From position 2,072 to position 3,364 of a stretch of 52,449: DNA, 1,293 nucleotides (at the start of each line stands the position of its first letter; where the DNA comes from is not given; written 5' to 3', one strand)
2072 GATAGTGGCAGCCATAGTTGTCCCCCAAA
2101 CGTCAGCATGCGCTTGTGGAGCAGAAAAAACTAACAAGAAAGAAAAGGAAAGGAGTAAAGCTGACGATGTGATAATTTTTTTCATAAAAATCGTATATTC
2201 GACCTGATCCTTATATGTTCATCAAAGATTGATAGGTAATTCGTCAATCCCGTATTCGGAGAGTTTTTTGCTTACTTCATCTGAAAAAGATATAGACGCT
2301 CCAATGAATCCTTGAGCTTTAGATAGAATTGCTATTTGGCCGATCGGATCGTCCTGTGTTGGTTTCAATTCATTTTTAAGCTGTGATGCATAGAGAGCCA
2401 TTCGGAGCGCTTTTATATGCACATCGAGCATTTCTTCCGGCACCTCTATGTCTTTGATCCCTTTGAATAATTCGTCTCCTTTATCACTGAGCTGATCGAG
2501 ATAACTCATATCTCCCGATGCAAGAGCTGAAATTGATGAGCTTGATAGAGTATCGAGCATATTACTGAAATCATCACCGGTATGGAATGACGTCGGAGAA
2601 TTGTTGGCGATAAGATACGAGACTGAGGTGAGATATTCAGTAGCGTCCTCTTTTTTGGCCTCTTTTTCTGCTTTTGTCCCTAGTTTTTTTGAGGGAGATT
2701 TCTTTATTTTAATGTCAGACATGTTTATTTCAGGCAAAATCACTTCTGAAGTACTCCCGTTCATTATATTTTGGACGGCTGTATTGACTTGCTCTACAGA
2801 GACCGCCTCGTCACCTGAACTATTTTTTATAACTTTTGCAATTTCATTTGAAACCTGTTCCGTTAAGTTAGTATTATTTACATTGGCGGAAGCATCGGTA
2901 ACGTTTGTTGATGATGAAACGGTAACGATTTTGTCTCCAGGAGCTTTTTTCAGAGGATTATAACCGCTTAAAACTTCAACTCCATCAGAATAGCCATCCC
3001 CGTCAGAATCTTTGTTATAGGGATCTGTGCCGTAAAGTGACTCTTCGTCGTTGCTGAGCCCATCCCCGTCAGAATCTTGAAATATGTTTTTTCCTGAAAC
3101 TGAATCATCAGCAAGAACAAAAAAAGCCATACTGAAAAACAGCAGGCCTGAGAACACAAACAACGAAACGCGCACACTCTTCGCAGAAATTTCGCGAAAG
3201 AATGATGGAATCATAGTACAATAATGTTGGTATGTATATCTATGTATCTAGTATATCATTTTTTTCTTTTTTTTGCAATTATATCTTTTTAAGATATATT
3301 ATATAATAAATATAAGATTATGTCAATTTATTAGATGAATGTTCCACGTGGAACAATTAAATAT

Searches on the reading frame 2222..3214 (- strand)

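Call 7: search_protein_families(library=pfam, proteins=[window:2222-3214:-], max_evalue=0.01)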
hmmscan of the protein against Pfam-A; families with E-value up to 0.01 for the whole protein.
window:2222-3214:- (330 aa): 2 families
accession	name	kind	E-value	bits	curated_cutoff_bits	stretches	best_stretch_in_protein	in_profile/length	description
PF18884.5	TSP3_bac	-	3.3e-14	52.8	25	2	47-66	1-20/22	Bacterial TSP3 repeat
PF25195.1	DPC2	-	0.0019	19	70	1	181-247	33-101/105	Diatom pyrenoid component 2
